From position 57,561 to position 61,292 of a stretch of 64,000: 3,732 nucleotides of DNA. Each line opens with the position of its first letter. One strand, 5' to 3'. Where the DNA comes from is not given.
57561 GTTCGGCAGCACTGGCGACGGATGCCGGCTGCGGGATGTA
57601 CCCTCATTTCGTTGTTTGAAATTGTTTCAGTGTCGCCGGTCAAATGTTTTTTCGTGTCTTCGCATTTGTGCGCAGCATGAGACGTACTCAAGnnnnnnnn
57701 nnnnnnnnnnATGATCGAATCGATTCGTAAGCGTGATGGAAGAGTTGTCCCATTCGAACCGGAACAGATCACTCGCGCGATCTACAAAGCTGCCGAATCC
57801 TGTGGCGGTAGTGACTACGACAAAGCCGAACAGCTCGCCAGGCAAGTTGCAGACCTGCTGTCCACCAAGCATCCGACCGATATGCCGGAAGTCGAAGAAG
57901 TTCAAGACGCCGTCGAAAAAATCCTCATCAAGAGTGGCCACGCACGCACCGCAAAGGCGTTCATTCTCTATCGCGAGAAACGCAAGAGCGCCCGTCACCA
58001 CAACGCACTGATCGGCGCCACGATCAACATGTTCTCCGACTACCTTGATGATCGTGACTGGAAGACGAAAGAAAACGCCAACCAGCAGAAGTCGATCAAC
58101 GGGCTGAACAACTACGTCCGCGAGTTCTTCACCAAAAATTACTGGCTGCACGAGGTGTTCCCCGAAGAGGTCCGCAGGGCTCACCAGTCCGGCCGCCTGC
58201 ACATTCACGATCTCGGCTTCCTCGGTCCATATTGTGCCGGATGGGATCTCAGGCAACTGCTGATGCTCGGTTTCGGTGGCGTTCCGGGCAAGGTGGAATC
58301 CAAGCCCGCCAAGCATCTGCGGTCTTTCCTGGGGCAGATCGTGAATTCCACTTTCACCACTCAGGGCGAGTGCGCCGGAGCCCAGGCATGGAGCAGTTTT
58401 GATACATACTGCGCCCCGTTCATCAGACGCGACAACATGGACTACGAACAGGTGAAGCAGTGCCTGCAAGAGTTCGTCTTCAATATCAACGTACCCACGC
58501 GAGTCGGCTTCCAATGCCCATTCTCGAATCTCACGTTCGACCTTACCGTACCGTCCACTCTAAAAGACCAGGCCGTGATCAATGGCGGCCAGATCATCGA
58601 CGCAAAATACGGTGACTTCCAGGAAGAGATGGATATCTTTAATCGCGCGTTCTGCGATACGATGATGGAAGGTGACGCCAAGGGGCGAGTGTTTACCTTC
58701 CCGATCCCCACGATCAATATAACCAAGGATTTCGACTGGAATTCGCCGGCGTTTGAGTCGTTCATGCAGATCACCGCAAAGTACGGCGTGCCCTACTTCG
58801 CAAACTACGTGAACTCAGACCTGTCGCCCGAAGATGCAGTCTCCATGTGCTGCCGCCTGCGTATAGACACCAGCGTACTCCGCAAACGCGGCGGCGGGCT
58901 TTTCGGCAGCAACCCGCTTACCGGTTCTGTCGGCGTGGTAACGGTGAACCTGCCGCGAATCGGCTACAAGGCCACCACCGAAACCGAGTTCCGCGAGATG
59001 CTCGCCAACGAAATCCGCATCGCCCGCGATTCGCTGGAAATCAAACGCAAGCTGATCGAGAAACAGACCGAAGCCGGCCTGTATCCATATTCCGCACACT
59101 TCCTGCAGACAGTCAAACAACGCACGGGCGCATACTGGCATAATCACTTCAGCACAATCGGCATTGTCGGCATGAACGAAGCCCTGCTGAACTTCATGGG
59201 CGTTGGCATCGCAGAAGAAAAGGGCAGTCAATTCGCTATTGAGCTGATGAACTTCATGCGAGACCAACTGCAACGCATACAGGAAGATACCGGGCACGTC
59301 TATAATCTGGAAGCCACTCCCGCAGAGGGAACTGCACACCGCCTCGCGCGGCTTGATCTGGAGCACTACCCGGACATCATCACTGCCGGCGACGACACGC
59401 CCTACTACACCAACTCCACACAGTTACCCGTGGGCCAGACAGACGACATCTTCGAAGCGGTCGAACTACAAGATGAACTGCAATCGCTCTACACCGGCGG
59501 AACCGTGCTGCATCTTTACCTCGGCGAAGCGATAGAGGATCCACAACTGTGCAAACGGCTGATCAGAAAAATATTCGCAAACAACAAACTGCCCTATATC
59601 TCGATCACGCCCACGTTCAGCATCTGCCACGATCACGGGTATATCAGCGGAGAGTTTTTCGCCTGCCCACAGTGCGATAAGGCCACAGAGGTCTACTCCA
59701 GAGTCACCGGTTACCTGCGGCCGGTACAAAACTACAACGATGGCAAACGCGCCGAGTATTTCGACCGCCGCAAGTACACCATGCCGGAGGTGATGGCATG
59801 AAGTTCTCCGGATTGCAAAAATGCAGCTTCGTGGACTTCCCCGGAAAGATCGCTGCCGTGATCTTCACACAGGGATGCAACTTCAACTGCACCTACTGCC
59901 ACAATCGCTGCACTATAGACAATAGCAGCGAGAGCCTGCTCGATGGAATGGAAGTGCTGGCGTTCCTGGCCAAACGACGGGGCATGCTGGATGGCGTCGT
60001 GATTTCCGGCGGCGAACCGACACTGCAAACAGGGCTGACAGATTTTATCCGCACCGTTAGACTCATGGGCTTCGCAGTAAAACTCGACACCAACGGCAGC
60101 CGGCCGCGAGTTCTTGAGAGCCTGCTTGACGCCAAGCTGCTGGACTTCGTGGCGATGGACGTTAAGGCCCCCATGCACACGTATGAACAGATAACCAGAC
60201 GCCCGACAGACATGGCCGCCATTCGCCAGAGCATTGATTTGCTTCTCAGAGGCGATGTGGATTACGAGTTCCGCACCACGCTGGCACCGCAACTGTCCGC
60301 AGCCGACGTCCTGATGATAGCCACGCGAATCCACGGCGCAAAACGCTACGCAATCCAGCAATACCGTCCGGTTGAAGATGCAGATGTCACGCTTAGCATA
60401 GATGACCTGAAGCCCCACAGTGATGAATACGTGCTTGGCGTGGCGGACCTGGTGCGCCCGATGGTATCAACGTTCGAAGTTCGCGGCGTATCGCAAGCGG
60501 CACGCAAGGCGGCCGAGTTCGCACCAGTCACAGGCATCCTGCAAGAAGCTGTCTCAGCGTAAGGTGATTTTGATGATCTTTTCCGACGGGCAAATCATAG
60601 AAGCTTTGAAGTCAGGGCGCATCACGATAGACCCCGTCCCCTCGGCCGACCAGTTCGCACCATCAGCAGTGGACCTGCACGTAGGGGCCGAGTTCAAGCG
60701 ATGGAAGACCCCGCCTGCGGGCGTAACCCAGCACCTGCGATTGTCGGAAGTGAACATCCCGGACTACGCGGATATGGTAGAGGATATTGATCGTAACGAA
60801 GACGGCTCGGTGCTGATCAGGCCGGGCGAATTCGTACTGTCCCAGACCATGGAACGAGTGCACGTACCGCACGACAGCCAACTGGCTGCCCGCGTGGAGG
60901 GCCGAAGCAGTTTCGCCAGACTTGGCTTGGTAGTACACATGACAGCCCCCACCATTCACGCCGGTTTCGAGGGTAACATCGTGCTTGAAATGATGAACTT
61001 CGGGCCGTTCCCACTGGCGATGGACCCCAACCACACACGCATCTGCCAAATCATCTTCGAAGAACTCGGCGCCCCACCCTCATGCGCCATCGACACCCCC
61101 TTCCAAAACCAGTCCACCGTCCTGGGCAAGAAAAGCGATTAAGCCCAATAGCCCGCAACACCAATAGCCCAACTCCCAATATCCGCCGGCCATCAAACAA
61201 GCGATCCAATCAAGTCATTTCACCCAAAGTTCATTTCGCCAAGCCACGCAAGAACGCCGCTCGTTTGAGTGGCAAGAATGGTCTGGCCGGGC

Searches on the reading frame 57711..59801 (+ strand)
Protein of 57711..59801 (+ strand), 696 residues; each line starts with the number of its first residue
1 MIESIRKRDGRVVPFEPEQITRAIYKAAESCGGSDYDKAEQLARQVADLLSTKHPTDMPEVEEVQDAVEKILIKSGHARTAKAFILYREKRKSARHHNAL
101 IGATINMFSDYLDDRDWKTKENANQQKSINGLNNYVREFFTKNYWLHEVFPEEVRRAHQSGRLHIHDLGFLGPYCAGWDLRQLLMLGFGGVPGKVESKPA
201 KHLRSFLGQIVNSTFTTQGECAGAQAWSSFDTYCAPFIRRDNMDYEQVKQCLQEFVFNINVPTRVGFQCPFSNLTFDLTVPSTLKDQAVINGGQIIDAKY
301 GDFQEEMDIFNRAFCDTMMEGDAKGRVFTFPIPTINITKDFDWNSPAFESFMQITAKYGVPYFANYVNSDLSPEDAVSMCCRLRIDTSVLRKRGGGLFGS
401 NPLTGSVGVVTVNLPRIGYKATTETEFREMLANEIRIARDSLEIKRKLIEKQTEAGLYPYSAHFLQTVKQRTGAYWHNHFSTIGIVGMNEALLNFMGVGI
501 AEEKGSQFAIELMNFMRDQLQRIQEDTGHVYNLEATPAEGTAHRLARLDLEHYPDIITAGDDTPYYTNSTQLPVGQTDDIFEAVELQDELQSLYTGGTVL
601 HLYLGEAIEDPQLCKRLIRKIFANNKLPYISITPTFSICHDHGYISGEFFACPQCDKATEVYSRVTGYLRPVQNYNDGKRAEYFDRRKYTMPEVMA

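Call 6: search_protein_families(library=pfam, proteins=[window:57711-59801:+])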
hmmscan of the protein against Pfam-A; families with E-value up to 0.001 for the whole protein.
window:57711-59801:+ (696 aa): 2 families
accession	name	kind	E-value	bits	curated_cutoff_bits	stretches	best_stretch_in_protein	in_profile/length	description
PF13597.11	NRDD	-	8.6e-193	642.5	26.2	1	121-689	1-562/562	Anaerobic ribonucleoside-triphosphate reductase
PF03477.21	ATP-cone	-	1.2e-22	80.7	25.8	1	4-92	2-87/88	ATP cone domain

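Call 7: search_protein_families(library=ncbifam, proteins=[window:57711-59801:+])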
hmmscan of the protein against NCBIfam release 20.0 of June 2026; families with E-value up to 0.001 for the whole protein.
window:57711-59801:+ (696 aa): 13 families
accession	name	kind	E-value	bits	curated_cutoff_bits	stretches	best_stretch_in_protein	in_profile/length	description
NF006126.0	PRK08270.1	equivalog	0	1026.3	548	1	2-690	2-682/684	ribonucleoside triphosphate reductase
TIGR02487.1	NrdD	equivalog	5.7e-167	556.7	326.35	1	120-689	1-581/581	anaerobic ribonucleoside-triphosphate reductase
NF006358.0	PRK08579.1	equivalog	5.6e-124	414.6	585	2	106-391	11-294/624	anaerobic ribonucleoside triphosphate reductase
NF005497.0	PRK07111.1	equivalog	9.7e-79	265.6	764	2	1-241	1-236/746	anaerobic ribonucleoside triphosphate reductase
NF006127.0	PRK08271.1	equivalog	1.6e-74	251.6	545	1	124-690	79-627/631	anaerobic ribonucleoside-triphosphate reductase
NF006732.0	PRK09263.1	equivalog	2.7e-57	194.7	657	2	407-690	407-706/712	anaerobic ribonucleoside-triphosphate reductase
TIGR02827.1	RNR_anaer_Bdell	equivalog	1.9e-56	191.9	568.3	1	151-686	73-594/596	anaerobic ribonucleoside-triphosphate reductase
NF011292.0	PRK14704.1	equivalog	6.7e-32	110.8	736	1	118-689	26-617/618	anaerobic ribonucleoside triphosphate reductase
NF005010.0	PRK06406.1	subfamily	9e-21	73.8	1125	1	1-103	3-107/771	vitamin B12-dependent ribonucleotide reductase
NF009028.0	PRK12364.1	equivalog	2.1e-15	55.8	1377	1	5-134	3-133/842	ribonucleoside-diphosphate reductase subunit alpha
NF006207.0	PRK08332.1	equivalog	1.2e-13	49.2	2400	1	2-98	3-99/1684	vitamin B12-dependent ribonucleotide reductase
NF005544.0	PRK07207.1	equivalog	1.5e-12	46.2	965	1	5-98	36-137/965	ribonucleoside-diphosphate reductase subunit alpha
NF009029.0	PRK12365.1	equivalog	1.4e-08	33.2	1350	1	4-99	119-222/1046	ribonucleoside-diphosphate reductase subunit alpha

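Call 10: find_related_loci(query=window:57711-59801:+, collection=genome_contigs, flank=10000)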
Query window:57711-59801:+ (696 aa) in genome_contigs; peptide patterns used: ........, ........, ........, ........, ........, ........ (x = any residue, [..] = any of these).
142 stretches matched a pattern; 94 encode a relative of the query (tblastn E <= 1e-3); the best 80 are kept; 80 distinct loci.
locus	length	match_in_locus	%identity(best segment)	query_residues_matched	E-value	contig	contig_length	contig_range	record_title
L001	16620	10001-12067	78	1-689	0e+0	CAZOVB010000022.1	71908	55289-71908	MAG TPA_asm: uncultured Planctomycetaceae bacterium isolate SRP332253_co1_228 genome assembly, contig: NODE_338_length_7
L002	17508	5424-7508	76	1-695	0e+0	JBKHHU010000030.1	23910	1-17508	MAG: Phycisphaerae bacterium isolate D1M07_4 NODE_858_length_23910_cov_6.419241, whole genome shotgun sequence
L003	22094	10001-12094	75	1-696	0e+0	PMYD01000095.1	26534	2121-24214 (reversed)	MAG: Phycisphaerales bacterium isolate fen_1343 73.20110800_E2D.35_contig_1115, whole genome shotgun sequence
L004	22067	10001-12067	76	1-689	0e+0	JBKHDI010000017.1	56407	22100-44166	MAG: Phycisphaerae bacterium isolate D1M03_8 NODE_139_length_56407_cov_11.235484, whole genome shotgun sequence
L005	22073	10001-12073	75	1-691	0e+0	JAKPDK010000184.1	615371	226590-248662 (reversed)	MAG: Candidatus Hydrogenedentota bacterium isolate JPMR_maxbin.062_sub k141_600549, whole genome shotgun sequence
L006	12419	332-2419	74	1-696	0e+0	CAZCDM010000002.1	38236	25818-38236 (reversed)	MAG TPA_asm: uncultured Planctomycetaceae bacterium isolate binchicken_co8_369 genome assembly, contig: NODE_1161_length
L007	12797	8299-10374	75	1-692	0e+0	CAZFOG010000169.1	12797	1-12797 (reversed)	MAG TPA_asm: uncultured Nitrospiraceae bacterium isolate SRP192927_co6_479 genome assembly, contig: NODE_11998_length_12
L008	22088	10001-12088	74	1-694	0e+0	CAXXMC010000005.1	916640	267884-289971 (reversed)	MAG: Phycisphaerae bacterium isolate 5faf82f8-1606-4ed3-8979-838274c66e85 genome assembly, contig: contig_5, whole genom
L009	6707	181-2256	75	1-692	0e+0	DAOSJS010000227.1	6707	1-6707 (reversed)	MAG TPA_asm: Candidatus Hydrogenedentota bacterium isolate AMR_MDS_1669 NODE_10353_length_6707_cov_4.685959, whole genom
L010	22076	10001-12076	74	1-692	0e+0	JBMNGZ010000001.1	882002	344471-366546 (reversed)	MAG: Candidatus Hydrogenedentales bacterium isolate SBF912LR0HQ0180 contig_15844, whole genome shotgun sequence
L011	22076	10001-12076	74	1-692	0e+0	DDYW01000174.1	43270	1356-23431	MAG TPA_asm: Candidatus Hydrogenedentes bacterium UBA2224 UBA2224_contig_18510, whole genome shotgun sequence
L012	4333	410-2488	74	1-693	0e+0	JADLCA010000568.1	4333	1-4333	MAG: Candidatus Hydrogenedentota bacterium isolate SJ204 c_000001410589, whole genome shotgun sequence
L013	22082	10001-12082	75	1-693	0e+0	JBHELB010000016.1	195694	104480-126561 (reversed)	MAG: Candidatus Hydrogenedentales bacterium isolate bin.851 k141_3960315, whole genome shotgun sequence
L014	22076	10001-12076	74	1-692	0e+0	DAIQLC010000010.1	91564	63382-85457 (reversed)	MAG TPA_asm: Candidatus Hydrogenedentota bacterium isolate CTOTU19843 NODE_194_length_91564_cov_20.538657, whole genome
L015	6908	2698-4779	74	1-694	0e+0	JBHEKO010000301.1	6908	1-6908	MAG: Candidatus Hydrogenedentales bacterium isolate bin.191 k141_7593888, whole genome shotgun sequence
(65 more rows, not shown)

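Call 25: find_encoding_contigs(protein=window:57711-59801:+, flank=10000, max_places=6)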
Protein window:57711-59801:+ (696 aa): no gene with exactly this product is on record in the collection.

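Call 26: find_related_loci(query=window:57711-59801:+, collection=metagenome_contigs, flank=3000)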
Query window:57711-59801:+ (696 aa) in metagenome_contigs; peptide patterns used: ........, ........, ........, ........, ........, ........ (x = any residue, [..] = any of these).
168 stretches matched a pattern; 112 encode a relative of the query (tblastn E <= 1e-3); the best 80 are kept; 80 distinct loci.
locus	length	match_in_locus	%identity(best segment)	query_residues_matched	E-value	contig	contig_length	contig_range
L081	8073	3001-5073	75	1-691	0e+0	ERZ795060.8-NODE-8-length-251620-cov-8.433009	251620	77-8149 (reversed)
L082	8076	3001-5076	74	1-692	0e+0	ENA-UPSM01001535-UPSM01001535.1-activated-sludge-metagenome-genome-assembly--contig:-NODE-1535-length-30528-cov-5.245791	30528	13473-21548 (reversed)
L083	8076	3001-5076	74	1-692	0e+0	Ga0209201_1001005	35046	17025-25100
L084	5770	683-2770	73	1-696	0e+0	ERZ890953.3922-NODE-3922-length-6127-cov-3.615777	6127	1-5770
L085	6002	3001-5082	74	1-694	0e+0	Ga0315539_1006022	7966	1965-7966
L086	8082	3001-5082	74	1-694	0e+0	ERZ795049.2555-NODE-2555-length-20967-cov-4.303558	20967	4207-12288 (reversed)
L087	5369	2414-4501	73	1-696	0e+0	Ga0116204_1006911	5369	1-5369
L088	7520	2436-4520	73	1-695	0e+0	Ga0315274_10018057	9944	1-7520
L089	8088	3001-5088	73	1-696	0e+0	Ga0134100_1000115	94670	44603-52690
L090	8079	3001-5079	72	1-693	0e+0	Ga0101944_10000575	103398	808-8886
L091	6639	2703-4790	72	1-695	0e+0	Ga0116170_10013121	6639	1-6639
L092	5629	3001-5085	72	1-695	0e+0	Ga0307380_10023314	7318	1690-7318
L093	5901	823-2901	72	1-693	0e+0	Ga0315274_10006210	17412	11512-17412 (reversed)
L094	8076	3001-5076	72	1-692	0e+0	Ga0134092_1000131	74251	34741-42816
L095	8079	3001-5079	72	1-693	0e+0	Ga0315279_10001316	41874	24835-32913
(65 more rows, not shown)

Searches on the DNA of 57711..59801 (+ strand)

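Call 12: search_rna_families(sources=[L002, L003, L030, L069, L073, L074, L001, L004, L006, L009, L012, L017], threshold=gathering)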
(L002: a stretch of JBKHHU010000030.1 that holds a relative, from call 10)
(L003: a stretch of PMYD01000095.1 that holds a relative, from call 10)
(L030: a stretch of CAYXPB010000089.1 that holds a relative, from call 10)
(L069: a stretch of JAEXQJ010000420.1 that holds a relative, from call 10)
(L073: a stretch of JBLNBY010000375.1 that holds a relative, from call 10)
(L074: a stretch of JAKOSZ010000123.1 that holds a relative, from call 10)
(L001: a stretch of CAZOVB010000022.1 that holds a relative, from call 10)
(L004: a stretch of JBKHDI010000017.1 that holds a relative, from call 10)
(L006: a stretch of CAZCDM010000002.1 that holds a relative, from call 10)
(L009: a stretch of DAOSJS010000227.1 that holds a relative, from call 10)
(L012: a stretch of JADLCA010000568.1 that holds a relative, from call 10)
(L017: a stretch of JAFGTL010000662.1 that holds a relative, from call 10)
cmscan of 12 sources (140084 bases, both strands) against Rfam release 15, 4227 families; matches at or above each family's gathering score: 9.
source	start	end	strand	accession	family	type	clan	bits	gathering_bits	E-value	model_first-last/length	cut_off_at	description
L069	1954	2311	+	RF00023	tmRNA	Gene;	CL00001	125.4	47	2.8e-48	1-374/374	no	transfer-messenger RNA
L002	4959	5167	+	RF00174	Cobalamin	Cis-reg; riboswitch;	CL00101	110.8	31.5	1.4e-26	1-189/189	no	Cobalamin riboswitch aptamer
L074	97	312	+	RF00174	Cobalamin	Cis-reg; riboswitch;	CL00101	108.5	31.5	6.7e-26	2-189/189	no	Cobalamin riboswitch aptamer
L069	9551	9756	+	RF00174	Cobalamin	Cis-reg; riboswitch;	CL00101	106.2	31.5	3e-25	1-189/189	no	Cobalamin riboswitch aptamer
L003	9593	9816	+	RF00174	Cobalamin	Cis-reg; riboswitch;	CL00101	94.8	31.5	5.6e-22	1-189/189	no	Cobalamin riboswitch aptamer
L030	9567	9756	+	RF00174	Cobalamin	Cis-reg; riboswitch;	CL00101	91.7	31.5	4.3e-21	1-189/189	no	Cobalamin riboswitch aptamer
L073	2785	2923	+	RF00174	Cobalamin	Cis-reg; riboswitch;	CL00101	39.2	31.5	4.6e-06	1-189/189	no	Cobalamin riboswitch aptamer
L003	950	998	+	RF01687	Acido-Lenti-1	Gene; sRNA;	-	39.1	37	5.1e-05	1-46/46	no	Acido-Lenti-1 RNA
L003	793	841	-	RF01687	Acido-Lenti-1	Gene; sRNA;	-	38.8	37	6.4e-05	1-46/46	no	Acido-Lenti-1 RNA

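Call 24: search_rna_families(source=L004, start=9400, end=10100, threshold=evalue, max_evalue=10)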
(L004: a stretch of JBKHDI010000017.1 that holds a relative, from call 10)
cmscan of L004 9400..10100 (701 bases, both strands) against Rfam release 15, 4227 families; matches with E-value up to 10: 3.
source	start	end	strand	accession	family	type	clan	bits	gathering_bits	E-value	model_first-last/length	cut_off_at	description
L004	9761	9865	-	RF00020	U5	Gene; snRNA; splicing;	-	17.8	40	7.7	1-117/117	no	U5 spliceosomal RNA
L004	9579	9637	+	RF01109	SBRMV1_UPD-PKd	Cis-reg;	-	17.6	33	2.2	1-21/21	no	Pseudoknot of upstream pseudoknot domain (UPD) of the 3'UTR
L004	9901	9925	+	RF02940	COG3860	Cis-reg;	-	11.6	42.5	7.4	18-40/54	no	COG3860 RNA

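Call 64: search_rna_families(sources=[L094, L113, L116, L118, L152], threshold=gathering)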
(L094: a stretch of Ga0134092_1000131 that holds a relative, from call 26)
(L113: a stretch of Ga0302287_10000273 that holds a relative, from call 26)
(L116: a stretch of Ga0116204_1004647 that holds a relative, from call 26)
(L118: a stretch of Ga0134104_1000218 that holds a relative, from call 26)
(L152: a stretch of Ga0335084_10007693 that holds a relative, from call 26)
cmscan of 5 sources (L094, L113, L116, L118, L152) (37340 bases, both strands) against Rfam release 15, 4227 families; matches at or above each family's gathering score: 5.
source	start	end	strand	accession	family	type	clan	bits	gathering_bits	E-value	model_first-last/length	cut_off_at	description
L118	2687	2864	+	RF00174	Cobalamin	Cis-reg; riboswitch;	CL00101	121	31.5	4.6e-30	1-189/189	no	Cobalamin riboswitch aptamer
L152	1169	1378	+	RF00174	Cobalamin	Cis-reg; riboswitch;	CL00101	111.2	31.5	3.1e-27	1-189/189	no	Cobalamin riboswitch aptamer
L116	1329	1537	+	RF00174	Cobalamin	Cis-reg; riboswitch;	CL00101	106.1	31.5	8.9e-26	1-189/189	no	Cobalamin riboswitch aptamer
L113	2728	2949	+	RF00174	Cobalamin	Cis-reg; riboswitch;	CL00101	101.2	31.5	2.2e-24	1-189/189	no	Cobalamin riboswitch aptamer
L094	2649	2819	+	RF00174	Cobalamin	Cis-reg; riboswitch;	CL00101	98.2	31.5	1.6e-23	1-189/189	no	Cobalamin riboswitch aptamer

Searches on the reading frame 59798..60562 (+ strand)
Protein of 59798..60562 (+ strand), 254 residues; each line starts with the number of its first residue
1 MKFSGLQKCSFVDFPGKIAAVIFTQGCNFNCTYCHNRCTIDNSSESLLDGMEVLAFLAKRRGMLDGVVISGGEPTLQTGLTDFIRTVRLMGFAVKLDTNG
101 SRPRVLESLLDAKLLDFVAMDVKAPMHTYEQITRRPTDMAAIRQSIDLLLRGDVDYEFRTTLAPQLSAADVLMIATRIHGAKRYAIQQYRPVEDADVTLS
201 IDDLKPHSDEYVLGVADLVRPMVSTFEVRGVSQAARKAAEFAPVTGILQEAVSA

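Call 6: search_protein_families(library=pfam, proteins=[window:59798-60562:+])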
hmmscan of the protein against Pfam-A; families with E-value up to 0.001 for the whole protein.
window:59798-60562:+ (254 aa): 2 families
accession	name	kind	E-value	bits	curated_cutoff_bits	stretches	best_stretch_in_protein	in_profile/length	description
PF04055.27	Radical_SAM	-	4e-20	73.1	29.5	1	21-173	1-161/166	Radical SAM superfamily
PF13353.11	Fer4_12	-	2.1e-09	38.2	22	1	20-92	8-82/137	4Fe-4S single cluster domain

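Call 7: search_protein_families(library=ncbifam, proteins=[window:59798-60562:+])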
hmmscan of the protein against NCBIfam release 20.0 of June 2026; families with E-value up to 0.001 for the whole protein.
window:59798-60562:+ (254 aa): 46 families (the best 25 are shown)
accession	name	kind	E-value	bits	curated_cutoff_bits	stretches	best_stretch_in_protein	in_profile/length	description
TIGR02495.1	NrdG2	equivalog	4.5e-64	215.3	131.15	1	3-190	2-193/193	anaerobic ribonucleoside-triphosphate reductase activating protein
TIGR04041.1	activase_YjjW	hypoth_equivalog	1.5e-21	77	250.2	2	51-191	96-240/276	YjjW family glycine radical enzyme activase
TIGR02493.1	PFLA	equivalog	1.3e-18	67.2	231.75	1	7-138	6-143/235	pyruvate formate-lyase-activating protein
NF008356.0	PRK11145.1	equivalog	1.1e-13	51.1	375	1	6-124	10-133/246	pyruvate formate lyase 1-activating protein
TIGR02668.1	moaA_archaeal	equivalog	5.3e-13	48.6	325.25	1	22-142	15-136/303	GTP 3',8-cyclase MoaA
TIGR03963.1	rSAM_QueE_Clost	equivalog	8.8e-13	48.4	260.1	1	16-131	18-131/219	putative 7-carboxy-7-deazaguanine synthase QueE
TIGR02491.1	NrdG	equivalog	1.7e-11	44.3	126.1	1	4-88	3-88/154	anaerobic ribonucleoside-triphosphate reductase activating protein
TIGR04317.1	W_rSAM_matur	equivalog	1.8e-11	43.8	380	1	23-150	10-137/349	tungsten cofactor oxidoreductase radical SAM maturase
NF001199.0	PRK00164.2-1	equivalog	4.6e-11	42.4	231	1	23-146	18-142/308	GTP 3',8-cyclase MoaA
TIGR02666.1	moaA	equivalog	7.7e-11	41.5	284.05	1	24-153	17-154/336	GTP 3',8-cyclase MoaA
NF038283.1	viperin_w_prok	equivalog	1.7e-10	40.6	180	1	23-122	8-114/281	viperin family antiviral radical SAM protein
TIGR03365.1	Bsubt_queE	equivalog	6.8e-10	38.9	206.1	1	20-162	25-171/238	7-carboxy-7-deazaguanine synthase QueE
TIGR02494.1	PFLE_PFLC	subfamily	7e-10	38.6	174.35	1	6-45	4-42/293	glycyl-radical enzyme activating protein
NF045646.2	rSAM_Se_TrsS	equivalog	1.1e-09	37.3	490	1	23-102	92-172/441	radical SAM (seleno)protein TrsS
TIGR02826.1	RNR_activ_nrdG3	equivalog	6e-09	35.9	151.7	1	9-88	7-85/148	anaerobic ribonucleoside-triphosphate reductase activating protein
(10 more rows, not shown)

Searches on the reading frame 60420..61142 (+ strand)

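Call 6: search_protein_families(library=pfam, proteins=[window:60420-61142:+])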
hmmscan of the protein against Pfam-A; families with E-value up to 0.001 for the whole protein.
window:60420-61142:+ (240 aa): 2 families
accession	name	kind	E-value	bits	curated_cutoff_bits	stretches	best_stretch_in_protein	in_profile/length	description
PF22769.1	DCD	-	1.1e-36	126.7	27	1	53-216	1-153/153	dCTP deaminase-like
PF00692.24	dUTPase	-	5.5e-06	26.6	22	1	133-218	26-106/129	dUTPase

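Call 7: search_protein_families(library=ncbifam, proteins=[window:60420-61142:+])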
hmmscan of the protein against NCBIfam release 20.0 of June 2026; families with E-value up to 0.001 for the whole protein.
window:60420-61142:+ (240 aa): 4 families
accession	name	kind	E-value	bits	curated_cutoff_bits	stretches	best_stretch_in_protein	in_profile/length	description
TIGR02274.1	dCTP_deam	equivalog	2.4e-38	131.6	92.8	1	54-221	2-159/180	dCTP deaminase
TIGR00576.1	dut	superfamily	1.4e-07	31.3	102.55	1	122-218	25-118/143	dUTP diphosphatase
NF001862.0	PRK00601.1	equivalog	1.6e-07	31.1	103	1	110-215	16-122/150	dUTP diphosphatase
NF005734.0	PRK07559.1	equivalog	0.00032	19.6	283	0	53-213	11-167/368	2'-deoxycytidine 5'-triphosphate deaminase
